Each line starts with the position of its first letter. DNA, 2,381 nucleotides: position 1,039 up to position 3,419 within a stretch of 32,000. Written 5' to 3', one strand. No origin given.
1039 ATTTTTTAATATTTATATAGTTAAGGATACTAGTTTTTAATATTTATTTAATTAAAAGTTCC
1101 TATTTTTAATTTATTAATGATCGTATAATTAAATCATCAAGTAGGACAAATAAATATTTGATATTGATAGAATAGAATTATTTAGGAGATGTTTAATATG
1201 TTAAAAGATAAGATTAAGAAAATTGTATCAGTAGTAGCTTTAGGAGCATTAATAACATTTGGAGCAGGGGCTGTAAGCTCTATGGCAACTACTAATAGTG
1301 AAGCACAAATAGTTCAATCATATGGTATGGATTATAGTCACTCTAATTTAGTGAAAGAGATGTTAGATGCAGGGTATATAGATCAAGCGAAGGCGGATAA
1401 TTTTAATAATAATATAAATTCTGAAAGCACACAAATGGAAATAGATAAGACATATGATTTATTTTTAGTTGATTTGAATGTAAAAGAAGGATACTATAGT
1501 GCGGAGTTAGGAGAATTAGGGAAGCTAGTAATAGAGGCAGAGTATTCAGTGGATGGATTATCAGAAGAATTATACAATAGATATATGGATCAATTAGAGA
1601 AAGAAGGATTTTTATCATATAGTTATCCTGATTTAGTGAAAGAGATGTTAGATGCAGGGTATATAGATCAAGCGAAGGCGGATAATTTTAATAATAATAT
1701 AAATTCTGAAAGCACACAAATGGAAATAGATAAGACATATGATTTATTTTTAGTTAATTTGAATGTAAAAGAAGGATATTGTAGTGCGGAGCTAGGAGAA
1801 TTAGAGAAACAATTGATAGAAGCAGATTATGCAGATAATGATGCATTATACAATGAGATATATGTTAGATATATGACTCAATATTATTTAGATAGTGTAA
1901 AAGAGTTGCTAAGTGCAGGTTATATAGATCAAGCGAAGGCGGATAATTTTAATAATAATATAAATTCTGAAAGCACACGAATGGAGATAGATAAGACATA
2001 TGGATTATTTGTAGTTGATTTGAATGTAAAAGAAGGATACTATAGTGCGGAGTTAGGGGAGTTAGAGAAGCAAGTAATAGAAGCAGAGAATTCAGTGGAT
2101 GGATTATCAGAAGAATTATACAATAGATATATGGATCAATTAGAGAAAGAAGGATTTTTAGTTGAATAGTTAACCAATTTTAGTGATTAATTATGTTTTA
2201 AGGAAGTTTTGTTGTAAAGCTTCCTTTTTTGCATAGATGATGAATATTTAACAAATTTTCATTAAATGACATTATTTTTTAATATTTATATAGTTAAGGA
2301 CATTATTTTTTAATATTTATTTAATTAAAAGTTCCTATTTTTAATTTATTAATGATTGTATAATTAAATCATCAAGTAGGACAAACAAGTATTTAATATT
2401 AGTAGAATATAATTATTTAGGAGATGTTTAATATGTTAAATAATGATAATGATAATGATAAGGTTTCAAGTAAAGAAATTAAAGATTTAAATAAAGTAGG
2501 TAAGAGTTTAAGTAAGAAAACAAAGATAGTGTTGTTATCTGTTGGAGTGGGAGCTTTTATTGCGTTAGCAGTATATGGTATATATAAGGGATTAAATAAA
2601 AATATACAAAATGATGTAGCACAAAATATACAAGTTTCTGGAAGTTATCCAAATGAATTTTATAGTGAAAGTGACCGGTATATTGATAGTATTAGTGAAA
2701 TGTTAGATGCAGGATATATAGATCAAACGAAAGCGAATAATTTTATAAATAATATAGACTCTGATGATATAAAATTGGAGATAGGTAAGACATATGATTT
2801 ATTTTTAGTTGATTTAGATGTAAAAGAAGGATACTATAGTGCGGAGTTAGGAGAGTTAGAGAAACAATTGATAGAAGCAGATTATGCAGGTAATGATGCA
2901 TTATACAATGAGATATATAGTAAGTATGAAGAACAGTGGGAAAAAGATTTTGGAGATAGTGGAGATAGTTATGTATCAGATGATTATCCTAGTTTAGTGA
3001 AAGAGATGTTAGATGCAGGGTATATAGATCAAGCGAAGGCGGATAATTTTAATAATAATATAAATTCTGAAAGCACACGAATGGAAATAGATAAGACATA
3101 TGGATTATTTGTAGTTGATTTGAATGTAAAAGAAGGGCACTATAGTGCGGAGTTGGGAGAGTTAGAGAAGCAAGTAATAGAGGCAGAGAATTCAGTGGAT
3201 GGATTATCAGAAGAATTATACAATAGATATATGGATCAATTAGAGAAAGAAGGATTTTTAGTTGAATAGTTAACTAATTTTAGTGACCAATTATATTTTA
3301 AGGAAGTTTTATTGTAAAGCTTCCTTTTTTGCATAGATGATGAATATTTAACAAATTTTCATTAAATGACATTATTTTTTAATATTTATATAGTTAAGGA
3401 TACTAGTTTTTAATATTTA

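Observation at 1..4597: ECF sigma/anti-sigma pair followed by three tandem cassettes encoding an unrecognised exported 95-aa-module protein family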

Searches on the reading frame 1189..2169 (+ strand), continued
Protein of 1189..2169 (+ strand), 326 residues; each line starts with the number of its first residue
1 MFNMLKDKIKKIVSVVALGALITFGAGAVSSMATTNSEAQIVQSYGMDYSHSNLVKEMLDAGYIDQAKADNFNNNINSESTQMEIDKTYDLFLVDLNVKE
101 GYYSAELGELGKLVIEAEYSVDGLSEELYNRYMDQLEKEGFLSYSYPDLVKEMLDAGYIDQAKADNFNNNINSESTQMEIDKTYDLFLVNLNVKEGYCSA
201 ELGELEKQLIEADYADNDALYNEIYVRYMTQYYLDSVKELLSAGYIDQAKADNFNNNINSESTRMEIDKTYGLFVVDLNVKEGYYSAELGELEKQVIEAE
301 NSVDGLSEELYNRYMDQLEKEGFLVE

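Call 91: find_encoding_contigs(protein=P0029, flank=5000, max_places=5)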
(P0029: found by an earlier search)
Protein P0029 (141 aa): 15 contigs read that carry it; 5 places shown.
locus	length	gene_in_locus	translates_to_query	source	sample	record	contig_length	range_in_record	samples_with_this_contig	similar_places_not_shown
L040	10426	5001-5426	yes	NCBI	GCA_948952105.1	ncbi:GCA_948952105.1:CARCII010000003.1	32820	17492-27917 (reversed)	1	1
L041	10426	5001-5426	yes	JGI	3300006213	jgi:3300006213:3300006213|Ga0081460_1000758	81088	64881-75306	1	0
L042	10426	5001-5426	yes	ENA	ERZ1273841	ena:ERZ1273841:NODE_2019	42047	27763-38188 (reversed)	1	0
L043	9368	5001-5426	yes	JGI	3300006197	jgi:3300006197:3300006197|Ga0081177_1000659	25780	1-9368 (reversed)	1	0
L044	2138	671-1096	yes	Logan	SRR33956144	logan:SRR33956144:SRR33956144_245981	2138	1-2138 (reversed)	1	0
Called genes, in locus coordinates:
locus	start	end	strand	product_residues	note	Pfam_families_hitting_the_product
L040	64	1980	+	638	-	PF00580:UvrD-helicase, PF01443:Viral_helicase1 (faint), PF13245:AAA_19, PF13361:UvrD_C, PF13538:UvrD_C_2 (faint)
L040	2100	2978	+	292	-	PF01063:Aminotran_4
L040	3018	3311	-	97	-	-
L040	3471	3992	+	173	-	PF04542:Sigma70_r2 (weak), PF08281:Sigma70_r4_2, PF04545:Sigma70_r4 (faint)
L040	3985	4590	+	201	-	-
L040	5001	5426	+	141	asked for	-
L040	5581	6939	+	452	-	PF00324:AA_permease, PF13520:AA_permease_2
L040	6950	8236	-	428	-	PF13946:DUF4214 (faint)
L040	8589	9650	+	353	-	PF00581:Rhodanese, PF26341:AAA_SelU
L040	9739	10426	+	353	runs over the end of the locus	-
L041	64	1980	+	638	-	PF00580:UvrD-helicase, PF01443:Viral_helicase1 (faint), PF13245:AAA_19, PF13361:UvrD_C, PF13538:UvrD_C_2 (faint)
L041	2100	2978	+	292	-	PF01063:Aminotran_4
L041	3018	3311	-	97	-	-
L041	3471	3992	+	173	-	PF04542:Sigma70_r2 (weak), PF08281:Sigma70_r4_2, PF04545:Sigma70_r4 (faint)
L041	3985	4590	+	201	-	-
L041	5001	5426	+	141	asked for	-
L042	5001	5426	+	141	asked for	-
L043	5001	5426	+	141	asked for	-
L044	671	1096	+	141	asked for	-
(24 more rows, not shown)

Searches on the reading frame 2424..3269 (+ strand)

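Call 3: search_protein_families(library=pfam, proteins=[window:2424-3269:+], max_evalue=1)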
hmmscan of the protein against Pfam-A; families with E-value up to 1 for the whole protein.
window:2424-3269:+ (281 aa): 10 families
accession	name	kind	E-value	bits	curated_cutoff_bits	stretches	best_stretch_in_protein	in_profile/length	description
PF20442.3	BrxL_N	-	0.00058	20.3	28.2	1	191-256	49-110/132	BREX system Lon protease-like protein BrxL N-terminal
PF10925.13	DUF2680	-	0.0016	19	25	0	95-113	29-47/57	Protein of unknown function (DUF2680)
PF20438.3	SpoIVA_middle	-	0.02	15.4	25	1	77-154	23-97/179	Stage IV sporulation protein A, middle domain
PF09716.15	ETRAMP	-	0.032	14.7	29.1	1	5-54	23-76/81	Malarial early transcribed membrane protein (ETRAMP)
PF20360.3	DUF6655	-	0.045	13.4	27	0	193-212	41-60/259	Family of unknown function (DUF6655)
PF21931.2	ABM-like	-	0.078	14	27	1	179-208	44-73/89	ABM-like domain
PF24362.2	DUF7518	-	0.12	13.5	27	1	246-266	4-24/104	Family of unknown function (DUF7518)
PF17723.7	RHH_8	-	0.12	12.9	25.4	0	116-140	6-29/119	Ribbon-Helix-Helix transcriptional regulator family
PF13412.12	HTH_24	-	0.13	12.3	21.9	0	260-279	28-47/48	Winged helix-turn-helix DNA-binding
PF07556.16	DUF1538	-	0.22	11.3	22.6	1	25-58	93-127/211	Protein of unknown function (DUF1538)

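Call 4: search_protein_families(library=ncbifam, proteins=[window:2424-3269:+], max_evalue=1)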
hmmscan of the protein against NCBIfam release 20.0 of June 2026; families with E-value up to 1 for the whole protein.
window:2424-3269:+ (281 aa): 1 family
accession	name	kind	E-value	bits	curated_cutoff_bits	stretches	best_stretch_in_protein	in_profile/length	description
NF046001.1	SecDF_plasm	equivalog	0.0021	16.2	500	1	11-112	524-608/878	protein translocase subunit SecDF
